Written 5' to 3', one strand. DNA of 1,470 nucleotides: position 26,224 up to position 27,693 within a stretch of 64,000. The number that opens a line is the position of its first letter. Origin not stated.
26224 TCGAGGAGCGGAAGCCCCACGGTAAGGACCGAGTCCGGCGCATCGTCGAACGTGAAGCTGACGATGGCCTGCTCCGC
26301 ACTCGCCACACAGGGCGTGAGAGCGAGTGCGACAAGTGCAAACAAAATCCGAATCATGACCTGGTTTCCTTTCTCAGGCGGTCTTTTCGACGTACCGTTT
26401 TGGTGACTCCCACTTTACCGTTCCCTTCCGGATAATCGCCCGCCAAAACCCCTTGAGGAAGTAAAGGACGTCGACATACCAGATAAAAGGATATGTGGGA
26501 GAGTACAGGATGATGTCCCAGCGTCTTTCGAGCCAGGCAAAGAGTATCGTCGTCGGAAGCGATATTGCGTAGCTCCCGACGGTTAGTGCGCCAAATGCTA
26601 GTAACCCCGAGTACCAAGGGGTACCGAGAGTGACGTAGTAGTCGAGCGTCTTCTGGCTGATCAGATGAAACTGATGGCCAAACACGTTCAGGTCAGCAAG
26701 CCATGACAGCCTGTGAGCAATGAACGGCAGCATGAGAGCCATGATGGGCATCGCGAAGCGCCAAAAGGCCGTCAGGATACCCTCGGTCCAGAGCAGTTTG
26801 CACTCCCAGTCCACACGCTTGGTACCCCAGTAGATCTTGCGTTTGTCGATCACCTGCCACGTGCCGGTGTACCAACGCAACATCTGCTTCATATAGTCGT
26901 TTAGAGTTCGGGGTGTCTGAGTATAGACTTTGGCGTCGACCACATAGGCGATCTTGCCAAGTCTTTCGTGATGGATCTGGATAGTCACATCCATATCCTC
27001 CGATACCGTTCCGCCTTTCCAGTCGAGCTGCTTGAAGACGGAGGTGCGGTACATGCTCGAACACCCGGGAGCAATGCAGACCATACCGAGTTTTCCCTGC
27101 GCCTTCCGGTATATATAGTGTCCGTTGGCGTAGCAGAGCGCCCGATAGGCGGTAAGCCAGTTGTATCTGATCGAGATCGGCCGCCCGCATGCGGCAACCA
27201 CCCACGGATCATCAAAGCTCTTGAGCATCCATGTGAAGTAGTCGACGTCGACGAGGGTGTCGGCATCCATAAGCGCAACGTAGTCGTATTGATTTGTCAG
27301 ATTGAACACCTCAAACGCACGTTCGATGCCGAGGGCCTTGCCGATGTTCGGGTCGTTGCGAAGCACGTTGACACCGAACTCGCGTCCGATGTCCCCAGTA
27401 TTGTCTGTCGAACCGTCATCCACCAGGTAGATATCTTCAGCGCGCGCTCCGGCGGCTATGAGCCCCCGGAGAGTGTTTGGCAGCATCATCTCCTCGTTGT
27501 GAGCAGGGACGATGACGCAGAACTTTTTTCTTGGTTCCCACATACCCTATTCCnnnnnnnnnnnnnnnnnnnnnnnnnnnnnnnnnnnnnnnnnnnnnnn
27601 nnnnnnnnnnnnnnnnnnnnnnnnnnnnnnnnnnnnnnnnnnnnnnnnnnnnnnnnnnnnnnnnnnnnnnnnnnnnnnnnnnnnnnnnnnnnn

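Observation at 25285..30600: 5.3 kb high-GC island encoding a self-contained exopolysaccharide/cell-wall glycan synthesis and editing module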

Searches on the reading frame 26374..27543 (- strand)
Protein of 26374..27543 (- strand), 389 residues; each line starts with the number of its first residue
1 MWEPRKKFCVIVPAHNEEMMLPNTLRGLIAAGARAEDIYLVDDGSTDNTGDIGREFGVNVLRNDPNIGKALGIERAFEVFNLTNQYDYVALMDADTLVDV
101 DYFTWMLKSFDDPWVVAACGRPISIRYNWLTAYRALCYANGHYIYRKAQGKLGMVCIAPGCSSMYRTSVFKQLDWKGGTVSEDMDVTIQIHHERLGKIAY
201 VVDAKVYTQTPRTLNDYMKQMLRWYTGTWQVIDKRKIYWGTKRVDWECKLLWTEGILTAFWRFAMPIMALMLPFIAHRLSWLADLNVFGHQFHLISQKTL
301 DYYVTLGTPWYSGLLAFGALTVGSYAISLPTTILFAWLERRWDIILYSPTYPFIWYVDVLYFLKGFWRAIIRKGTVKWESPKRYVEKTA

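Call 4: search_protein_families(library=pfam, proteins=[window:26374-27543:-], max_evalue=0.01)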
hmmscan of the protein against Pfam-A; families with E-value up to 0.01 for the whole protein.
window:26374-27543:- (389 aa): 6 families
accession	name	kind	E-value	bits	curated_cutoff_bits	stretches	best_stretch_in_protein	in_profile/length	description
PF13641.12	Glyco_tranf_2_3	-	4.1e-23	83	27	1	8-227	3-230/230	Glycosyltransferase like family 2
PF00535.33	Glycos_transf_2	-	1.2e-22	81.1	23.3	1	9-173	1-167/168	Glycosyl transferase family 2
PF13632.12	Glyco_trans_2_3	-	7.1e-18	65.6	27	1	88-269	1-189/198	Glycosyl transferase family group 2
PF03142.21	Chitin_synth_2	-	3.5e-08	33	27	1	84-172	200-291/527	Chitin synthase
PF13704.12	Glyco_tranf_2_4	-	4.6e-07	30.7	27.5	1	15-101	1-87/98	Glycosyl transferase family 2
PF13506.12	Glyco_transf_21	-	1.3e-05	25.1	21.7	1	85-224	30-172/174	Glycosyl transferase family 21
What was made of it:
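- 26374..27543 (-): Membrane GT2 synthase of the processive type. It has no N-terminal TM helices; the C-terminal part holds interface and TM helices. Pfam GT2 families and Chitin_synth_2 (call 4).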

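Call 9: find_encoding_contigs(protein=window:26374-27543:-, flank=10000, max_places=10)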
Protein window:26374-27543:- (389 aa): 2 contigs read that carry it; 1 place shown.
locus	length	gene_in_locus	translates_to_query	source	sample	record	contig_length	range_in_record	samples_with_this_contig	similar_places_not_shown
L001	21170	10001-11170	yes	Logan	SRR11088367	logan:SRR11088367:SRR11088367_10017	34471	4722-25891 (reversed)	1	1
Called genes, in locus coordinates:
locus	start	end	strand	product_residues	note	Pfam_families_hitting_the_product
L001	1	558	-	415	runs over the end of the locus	PF13393:tRNA-synt_His, PF00587:tRNA-synt_2b, PF13393:tRNA-synt_His, PF03129:HGTP_anticodon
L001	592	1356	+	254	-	PF01509:TruB_N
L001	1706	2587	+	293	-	PF04542:Sigma70_r2, PF04539:Sigma70_r3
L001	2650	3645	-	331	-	PF00268:Ribonuc_red_sm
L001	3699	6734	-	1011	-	PF03477:ATP-cone, PF00317:Ribonuc_red_lgN, PF02867:Ribonuc_red_lgC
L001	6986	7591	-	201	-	PF06725:3D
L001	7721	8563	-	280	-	PF01522:Polysacc_deac_1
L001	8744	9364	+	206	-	PF02585:PIG-L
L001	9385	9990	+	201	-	PF00132:Hexapep (weak), PF25084:LbH_EIF2B, PF25087:GMPPB_C (weak)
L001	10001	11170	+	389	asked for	PF00535:Glycos_transf_2, PF13641:Glyco_tranf_2_3, PF03142:Chitin_synth_2, PF13632:Glyco_trans_2_3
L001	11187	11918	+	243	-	PF01522:Polysacc_deac_1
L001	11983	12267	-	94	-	-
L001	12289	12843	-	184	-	PF10648:Gmad2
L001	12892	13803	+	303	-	PF00565:SNase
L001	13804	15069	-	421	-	-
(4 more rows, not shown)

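Call 12: find_homologous_proteins(query=window:26374-27543:-)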
Query window:26374-27543:- (389 aa): 264 proteins with E <= 0.001 among 3453 candidates; the best 120 are listed.
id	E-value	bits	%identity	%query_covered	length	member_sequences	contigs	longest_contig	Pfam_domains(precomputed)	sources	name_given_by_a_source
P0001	1.1e-272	922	100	100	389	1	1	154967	PF13632.13,PF13641.13,PF03142.22,PF00535.33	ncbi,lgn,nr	ncbi:MAG: glycosyltransferase family 2 protein [Candidatus Pacebacteria bacterium]|nr:glycosyltransf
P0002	1.5e-231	787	84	100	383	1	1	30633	PF13632.13,PF13641.13,PF03142.22,PF00535.33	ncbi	-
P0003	1.2e-177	609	66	98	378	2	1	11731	PF13632.13,PF13641.13,PF03142.22,PF00535.33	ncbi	-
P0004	2.7e-177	608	66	98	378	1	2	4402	PF13632.13,PF13641.13,PF03142.22,PF00535.33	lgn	-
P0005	4.9e-177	607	66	98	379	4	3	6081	PF13632.13,PF13641.13,PF03142.22,PF00535.33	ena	-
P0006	1.2e-176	606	65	98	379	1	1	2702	PF13632.13,PF13506.14,PF13641.13,PF03142.22,PF00535.33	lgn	-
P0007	7.1e-175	600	66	98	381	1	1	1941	PF13632.13,PF13641.13,PF03142.22,PF00535.33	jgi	jgi:poly-beta-1,6-N-acetyl-D-glucosamine synthase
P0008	1.6e-174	599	65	99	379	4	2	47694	PF13632.13,PF13641.13,PF00535.33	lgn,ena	-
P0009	1.8e-173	595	65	99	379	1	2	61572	PF13632.13,PF13641.13,PF00535.33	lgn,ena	-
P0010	2.4e-148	513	58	98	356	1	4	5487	PF13632.13,PF13641.13,PF03142.22,PF00535.33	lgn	-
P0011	6.8e-145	501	56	98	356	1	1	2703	PF13632.13,PF13506.14,PF13641.13,PF03142.22,PF00535.33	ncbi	-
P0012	1.0e-135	471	55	97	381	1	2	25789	PF13632.13,PF13641.13,PF00535.33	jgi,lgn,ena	jgi:cellulose synthase/poly-beta-1,6-N-acetylglucosamine synthase-like glycosyltransferase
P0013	1.9e-134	467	52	98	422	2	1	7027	PF13632.13,PF13641.13,PF00535.33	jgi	-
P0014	2.5e-117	410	51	97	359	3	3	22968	PF13632.13,PF13641.13,PF03142.22,PF00535.33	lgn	-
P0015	4.0e-115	403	49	69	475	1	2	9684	PF13632.13,PF13641.13,PF00535.33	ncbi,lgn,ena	-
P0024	8.5e-100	353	45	98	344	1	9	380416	PF13632.13,PF13641.13,PF03142.22,PF00535.33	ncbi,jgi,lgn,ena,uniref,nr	ncbi:hypothetical protein A3C87_00110 [Candidatus Kaiserbacteria bacterium RIFCSPHIGHO2_02_FULL_49_3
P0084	1.4e-85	306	40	97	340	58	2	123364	PF13632.13,PF13641.13,PF03142.22,PF01644.24,PF00535.33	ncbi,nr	ncbi:MAG: glycosyltransferase family 2 protein [Terriglobales bacterium]|nr:glycosyltransferase [Ter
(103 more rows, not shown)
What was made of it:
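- Checked: The same junctions appear in two assemblies of this genome (a 34-kb Logan contig and a 155-kb NCBI contig; calls 9, 12).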

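Call 15: find_encoding_contigs(protein=P0009, flank=10000, max_places=3)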
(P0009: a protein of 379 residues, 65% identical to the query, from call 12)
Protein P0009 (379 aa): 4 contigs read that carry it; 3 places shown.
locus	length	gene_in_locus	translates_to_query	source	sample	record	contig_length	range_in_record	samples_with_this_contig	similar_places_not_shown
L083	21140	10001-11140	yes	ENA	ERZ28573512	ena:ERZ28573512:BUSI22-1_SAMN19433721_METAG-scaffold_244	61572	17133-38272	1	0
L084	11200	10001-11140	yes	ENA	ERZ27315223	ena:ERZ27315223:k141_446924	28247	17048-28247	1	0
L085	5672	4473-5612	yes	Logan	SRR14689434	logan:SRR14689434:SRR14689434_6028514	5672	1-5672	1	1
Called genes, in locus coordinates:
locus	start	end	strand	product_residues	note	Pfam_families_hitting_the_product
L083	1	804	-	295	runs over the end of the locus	-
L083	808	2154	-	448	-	PF01145:Band_7 (weak)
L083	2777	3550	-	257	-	-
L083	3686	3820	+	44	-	-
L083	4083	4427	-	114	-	PF02033:RBFA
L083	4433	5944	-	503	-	PF00009:GTP_EFTU, PF03193:RsgA_GTPase (faint), PF01926:MMR_HSR1, PF22042:EF-G_D2, PF03144:GTP_EFTU_D2 (faint), PF11987:IF-2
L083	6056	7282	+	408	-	PF00266:Aminotran_5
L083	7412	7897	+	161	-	PF12587:DUF3761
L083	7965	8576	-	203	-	PF09335:VTT_dom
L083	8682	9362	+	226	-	PF02585:PIG-L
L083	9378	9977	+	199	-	PF25247:LbH_GLGC (faint), PF24894:Hexapep_GlmU (faint), PF25087:GMPPB_C, PF25084:LbH_EIF2B (weak), PF14602:Hexapep_2 (faint), PF00132:Hexapep, PF25087:GMPPB_C, PF25084:LbH_EIF2B (weak)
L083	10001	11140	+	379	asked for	PF00535:Glycos_transf_2, PF13641:Glyco_tranf_2_3, PF13632:Glyco_trans_2_3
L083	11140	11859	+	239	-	PF01522:Polysacc_deac_1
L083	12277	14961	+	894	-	PF02861:Clp_N, PF23569:NBD_SMAX1 (weak), PF00004:AAA, PF17871:AAA_lid_9, PF00004:AAA, PF07724:AAA_2, PF07728:AAA_5, PF10431:ClpB_D2-small, +4 more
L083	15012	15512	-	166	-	-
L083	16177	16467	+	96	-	-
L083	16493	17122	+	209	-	PF13628:DUF4142, PF03713:DUF305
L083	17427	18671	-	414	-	PF26125:AcrVA2-like (faint)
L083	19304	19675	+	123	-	PF04956:TrbC (weak), PF18895:T4SS_pilin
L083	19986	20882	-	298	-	PF01745:IPT, PF01715:IPPT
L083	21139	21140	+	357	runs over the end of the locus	PF02195:ParB_N, PF17762:HTH_ParB, PF23552:ParB_C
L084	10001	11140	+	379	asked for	PF00535:Glycos_transf_2, PF13641:Glyco_tranf_2_3, PF13632:Glyco_trans_2_3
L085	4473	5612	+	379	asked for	PF00535:Glycos_transf_2, PF13641:Glyco_tranf_2_3, PF13632:Glyco_trans_2_3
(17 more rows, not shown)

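Call 16: find_encoding_contigs(protein=P0003, flank=10000, max_places=3)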
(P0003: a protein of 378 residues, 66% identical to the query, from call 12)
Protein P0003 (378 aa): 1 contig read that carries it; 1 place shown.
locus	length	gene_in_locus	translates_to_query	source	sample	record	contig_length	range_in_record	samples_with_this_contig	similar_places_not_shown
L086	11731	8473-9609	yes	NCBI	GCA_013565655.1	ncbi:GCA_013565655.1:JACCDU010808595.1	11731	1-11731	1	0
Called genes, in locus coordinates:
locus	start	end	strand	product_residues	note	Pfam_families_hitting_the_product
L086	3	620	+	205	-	?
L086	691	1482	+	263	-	PF00763:THF_DHG_CYH, PF02882:THF_DHG_CYH_C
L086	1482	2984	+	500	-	PF21760:SecD_1st, PF22599:SecDF_P1_head, PF03176:MMPL, PF02355:SecD_SecF_C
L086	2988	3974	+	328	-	PF07549:Sec_GG (weak), PF02355:SecD_SecF_C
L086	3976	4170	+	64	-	-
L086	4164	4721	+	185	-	PF13238:AAA_18, PF13207:AAA_17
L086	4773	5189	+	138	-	PF05656:DUF805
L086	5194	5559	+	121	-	-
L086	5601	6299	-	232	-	PF00696:AA_kinase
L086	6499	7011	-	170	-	-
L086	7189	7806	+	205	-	PF02585:PIG-L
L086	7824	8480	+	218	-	PF25084:LbH_EIF2B (weak), PF00132:Hexapep, PF25087:GMPPB_C, PF25084:LbH_EIF2B (weak)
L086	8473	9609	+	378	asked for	PF00535:Glycos_transf_2, PF13641:Glyco_tranf_2_3, PF03142:Chitin_synth_2 (weak), PF13632:Glyco_trans_2_3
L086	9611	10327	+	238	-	PF01522:Polysacc_deac_1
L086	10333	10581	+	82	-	-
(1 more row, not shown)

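Call 17: find_encoding_contigs(protein=P0012, flank=10000, max_places=3)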
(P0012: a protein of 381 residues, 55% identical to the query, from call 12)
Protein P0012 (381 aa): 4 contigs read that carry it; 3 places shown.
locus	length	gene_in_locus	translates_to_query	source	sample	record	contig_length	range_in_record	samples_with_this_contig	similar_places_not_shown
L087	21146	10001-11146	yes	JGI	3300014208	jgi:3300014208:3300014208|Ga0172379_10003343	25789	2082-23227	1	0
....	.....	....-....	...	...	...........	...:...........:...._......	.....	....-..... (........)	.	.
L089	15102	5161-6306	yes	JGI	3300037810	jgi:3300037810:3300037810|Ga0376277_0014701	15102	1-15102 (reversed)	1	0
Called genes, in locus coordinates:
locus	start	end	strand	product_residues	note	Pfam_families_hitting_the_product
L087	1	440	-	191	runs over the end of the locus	PF13482:RNase_H_2, PF10108:DNA_pol_B_exo2 (faint)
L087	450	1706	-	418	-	PF13393:tRNA-synt_His, PF00587:tRNA-synt_2b, PF03129:HGTP_anticodon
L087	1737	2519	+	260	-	PF01509:TruB_N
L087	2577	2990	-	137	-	-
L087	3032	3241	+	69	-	-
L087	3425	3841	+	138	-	-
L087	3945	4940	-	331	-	PF00268:Ribonuc_red_sm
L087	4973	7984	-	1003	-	PF03477:ATP-cone, PF00317:Ribonuc_red_lgN, PF02867:Ribonuc_red_lgC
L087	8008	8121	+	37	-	-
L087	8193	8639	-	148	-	PF10648:Gmad2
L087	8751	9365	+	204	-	PF02585:PIG-L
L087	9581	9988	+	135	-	PF00132:Hexapep (faint), PF25084:LbH_EIF2B (weak)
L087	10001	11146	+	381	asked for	PF00535:Glycos_transf_2, PF13641:Glyco_tranf_2_3, PF13632:Glyco_trans_2_3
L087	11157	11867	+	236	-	PF01522:Polysacc_deac_1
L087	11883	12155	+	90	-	-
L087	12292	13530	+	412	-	PF00437:T2SSE, PF13401:AAA_22 (faint)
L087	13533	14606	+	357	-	PF00482:T2SSF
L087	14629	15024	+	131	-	-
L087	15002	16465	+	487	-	PF08309:LVIVD (faint)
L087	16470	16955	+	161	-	PF07963:N_methyl (weak)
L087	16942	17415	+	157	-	-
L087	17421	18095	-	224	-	PF01797:Y1_Tnp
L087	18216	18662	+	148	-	PF07963:N_methyl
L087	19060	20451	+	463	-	-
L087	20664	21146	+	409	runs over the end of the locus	PF13641:Glyco_tranf_2_3, PF00535:Glycos_transf_2, PF01644:Chitin_synth_1 (faint), PF03142:Chitin_synth_2 (weak), PF13506:Glyco_transf_21, PF13632:Glyco_trans_2_3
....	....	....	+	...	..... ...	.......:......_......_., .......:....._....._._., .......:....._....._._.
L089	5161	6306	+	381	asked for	PF00535:Glycos_transf_2, PF13641:Glyco_tranf_2_3, PF13632:Glyco_trans_2_3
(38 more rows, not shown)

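Call 23: search_solved_structures(query=window:26374-27543:-, max_evalue=0.001)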
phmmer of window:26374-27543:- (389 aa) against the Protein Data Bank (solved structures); distinct sequences matched with E-value up to 0.001: 2.
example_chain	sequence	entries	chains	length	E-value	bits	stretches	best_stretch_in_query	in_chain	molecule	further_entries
22ao_A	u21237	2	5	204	8.9e-05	24.9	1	7-111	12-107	GmaR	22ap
6p61_A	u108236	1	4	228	0.00066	22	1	8-108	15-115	Glycosyltransferase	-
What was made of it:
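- Tried and rejected: Sequence search of the GT2 against PDB gave only weak GT-A hits (call 23), so a structure model was needed.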

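Call 30: find_encoding_contigs(protein=P0024, flank=6000, max_places=2)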
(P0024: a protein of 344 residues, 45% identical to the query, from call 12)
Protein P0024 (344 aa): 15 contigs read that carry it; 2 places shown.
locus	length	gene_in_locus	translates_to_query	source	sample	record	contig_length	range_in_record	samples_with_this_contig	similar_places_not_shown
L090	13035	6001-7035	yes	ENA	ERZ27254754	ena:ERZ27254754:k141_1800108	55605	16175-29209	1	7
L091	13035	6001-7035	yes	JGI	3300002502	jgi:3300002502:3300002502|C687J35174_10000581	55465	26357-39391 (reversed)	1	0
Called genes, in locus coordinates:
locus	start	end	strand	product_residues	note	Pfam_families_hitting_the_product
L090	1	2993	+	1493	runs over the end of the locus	PF01833:TIG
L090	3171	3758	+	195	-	-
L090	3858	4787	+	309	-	-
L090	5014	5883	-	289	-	PF02481:DNA_processg_A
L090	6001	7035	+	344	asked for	PF00535:Glycos_transf_2, PF13641:Glyco_tranf_2_3, PF03142:Chitin_synth_2 (weak), PF13632:Glyco_trans_2_3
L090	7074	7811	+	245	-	PF01522:Polysacc_deac_1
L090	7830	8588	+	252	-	-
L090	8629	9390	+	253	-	-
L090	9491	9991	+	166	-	PF07963:N_methyl (weak)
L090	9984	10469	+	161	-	-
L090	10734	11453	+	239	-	PF01925:TauE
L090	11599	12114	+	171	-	PF05198:IF3_N, PF00707:IF3_C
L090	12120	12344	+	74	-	PF01632:Ribosomal_L35p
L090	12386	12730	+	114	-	PF00453:Ribosomal_L20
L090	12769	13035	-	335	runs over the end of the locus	PF00044:Gp_dh_N, PF02800:Gp_dh_C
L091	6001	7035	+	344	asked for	PF00535:Glycos_transf_2, PF13641:Glyco_tranf_2_3, PF03142:Chitin_synth_2 (weak), PF13632:Glyco_trans_2_3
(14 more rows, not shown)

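Call 31: find_encoding_contigs(protein=P0084, flank=6000, max_places=2)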
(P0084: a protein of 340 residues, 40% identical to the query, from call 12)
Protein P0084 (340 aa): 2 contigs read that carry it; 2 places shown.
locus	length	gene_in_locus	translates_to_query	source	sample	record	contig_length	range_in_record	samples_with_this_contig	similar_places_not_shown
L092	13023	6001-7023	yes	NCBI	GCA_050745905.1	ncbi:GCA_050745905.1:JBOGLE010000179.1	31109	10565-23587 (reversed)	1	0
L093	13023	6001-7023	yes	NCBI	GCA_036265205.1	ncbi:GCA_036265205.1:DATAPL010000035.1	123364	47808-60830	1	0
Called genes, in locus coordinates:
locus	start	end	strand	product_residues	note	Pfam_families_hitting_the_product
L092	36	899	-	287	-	PF08448:PAS_4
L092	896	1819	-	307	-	PF06750:A24_N_bact, PF01478:Peptidase_A24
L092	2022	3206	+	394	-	PF00155:Aminotran_1_2, PF01053:Cys_Met_Meta_PP (weak), PF01041:DegT_DnrJ_EryC1, PF01212:Beta_elim_lyase (faint)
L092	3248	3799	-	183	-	PF00722:Glyco_hydro_16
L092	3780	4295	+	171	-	-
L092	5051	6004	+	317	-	PF01522:Polysacc_deac_1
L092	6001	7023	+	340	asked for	PF00535:Glycos_transf_2, PF13641:Glyco_tranf_2_3, PF01644:Chitin_synth_1 (faint), PF03142:Chitin_synth_2, PF13632:Glyco_trans_2_3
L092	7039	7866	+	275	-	-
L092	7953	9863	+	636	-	PF01435:Peptidase_M48 (weak)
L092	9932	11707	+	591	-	PF07250:Glyoxal_oxid_N, PF09118:GO-like_E_set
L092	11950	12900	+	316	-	PF01073:3Beta_HSD, PF01370:Epimerase, PF02719:Polysacc_synt_2, PF04321:RmlD_sub_bind, PF13460:NAD_binding_10, PF16363:GDP_Man_Dehyd, PF07993:NAD_binding_4 (weak)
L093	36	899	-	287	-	PF08448:PAS_4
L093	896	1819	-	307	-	PF06750:A24_N_bact, PF01478:Peptidase_A24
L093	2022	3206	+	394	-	PF00155:Aminotran_1_2 (weak), PF01053:Cys_Met_Meta_PP (weak), PF01041:DegT_DnrJ_EryC1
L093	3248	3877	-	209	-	PF00722:Glyco_hydro_16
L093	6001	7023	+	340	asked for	PF00535:Glycos_transf_2, PF13641:Glyco_tranf_2_3, PF01644:Chitin_synth_1 (faint), PF03142:Chitin_synth_2, PF13632:Glyco_trans_2_3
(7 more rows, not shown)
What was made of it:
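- Closest known: GT2 + CE4 gene pairs of Kaiserbacteria and Acidobacteria. Same: The nearest relatives of the island GT2 outside the cassette (40-45% identity) sit beside a CE4 gene (calls 12, 30, 31).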

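Call 32: find_encoding_contigs(protein=P0014, flank=8000, max_places=2)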
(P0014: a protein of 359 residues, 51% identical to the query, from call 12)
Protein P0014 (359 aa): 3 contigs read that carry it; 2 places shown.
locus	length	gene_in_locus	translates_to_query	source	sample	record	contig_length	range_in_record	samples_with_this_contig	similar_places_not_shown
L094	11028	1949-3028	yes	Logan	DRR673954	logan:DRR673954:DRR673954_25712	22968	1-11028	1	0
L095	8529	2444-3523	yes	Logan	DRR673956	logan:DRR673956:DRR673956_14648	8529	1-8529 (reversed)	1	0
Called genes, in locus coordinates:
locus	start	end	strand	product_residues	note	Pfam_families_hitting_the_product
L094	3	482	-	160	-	?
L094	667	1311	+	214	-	PF02585:PIG-L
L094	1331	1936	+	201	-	PF25084:LbH_EIF2B, PF14602:Hexapep_2 (faint), PF25087:GMPPB_C (weak), PF00132:Hexapep, PF25084:LbH_EIF2B (weak)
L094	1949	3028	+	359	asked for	PF00535:Glycos_transf_2, PF13641:Glyco_tranf_2_3, PF03142:Chitin_synth_2, PF13632:Glyco_trans_2_3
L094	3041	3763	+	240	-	PF01522:Polysacc_deac_1, PF10096:DUF2334 (weak)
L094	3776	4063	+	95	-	-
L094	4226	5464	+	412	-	PF00437:T2SSE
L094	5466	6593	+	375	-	PF00482:T2SSF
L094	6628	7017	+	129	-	-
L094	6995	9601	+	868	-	PF08309:LVIVD (weak)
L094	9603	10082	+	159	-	-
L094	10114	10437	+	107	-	-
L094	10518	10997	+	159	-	PF07963:N_methyl (weak)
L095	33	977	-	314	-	PF01522:Polysacc_deac_1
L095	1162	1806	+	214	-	PF02585:PIG-L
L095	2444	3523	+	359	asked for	PF00535:Glycos_transf_2, PF13641:Glyco_tranf_2_3, PF03142:Chitin_synth_2, PF13632:Glyco_trans_2_3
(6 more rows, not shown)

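Call 33: predict_structure(alignment_id=A1)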
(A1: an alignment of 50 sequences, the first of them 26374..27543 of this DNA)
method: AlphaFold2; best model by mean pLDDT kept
length: 389 residues; sequences in the alignment: 50
mean_pLDDT: 90.9   pTM: 0.86
mean pLDDT of the five models: 90.9, 90.1, 89.3, 89.1, 89.0
residues with pLDDT >= 90: 279; 70-90: 95; 50-70: 12; < 50: 3
segments of 3 or more residues with pLDDT < 50: none
pLDDT, mean of each block of 10 residues (from residue 1): 75 94 97 98 95 98 88 94 96 96 98 97 95 96 92 86 94 86 94 97 94 93 95 95 95 91 86 80 81 82 67 82 94 97 97 95 95 88 68
secondary structure, 60 per line:
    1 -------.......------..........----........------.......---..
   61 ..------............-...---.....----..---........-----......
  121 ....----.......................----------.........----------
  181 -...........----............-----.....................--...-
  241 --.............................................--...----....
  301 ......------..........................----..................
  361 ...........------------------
elements in order: E8-14 H21-30 E38-42 H49-55 E59-62 H69-80 E88-92 H102-109 E115-124 H129-151 E162-166 H167-170 H182-192 E197-208 H214-234 H243-284 E285-287 E290-292 H297-306 H313-338 H343-371
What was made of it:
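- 26374..27543 (-): The AF2 model has pLDDT 90.9 (call 33).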
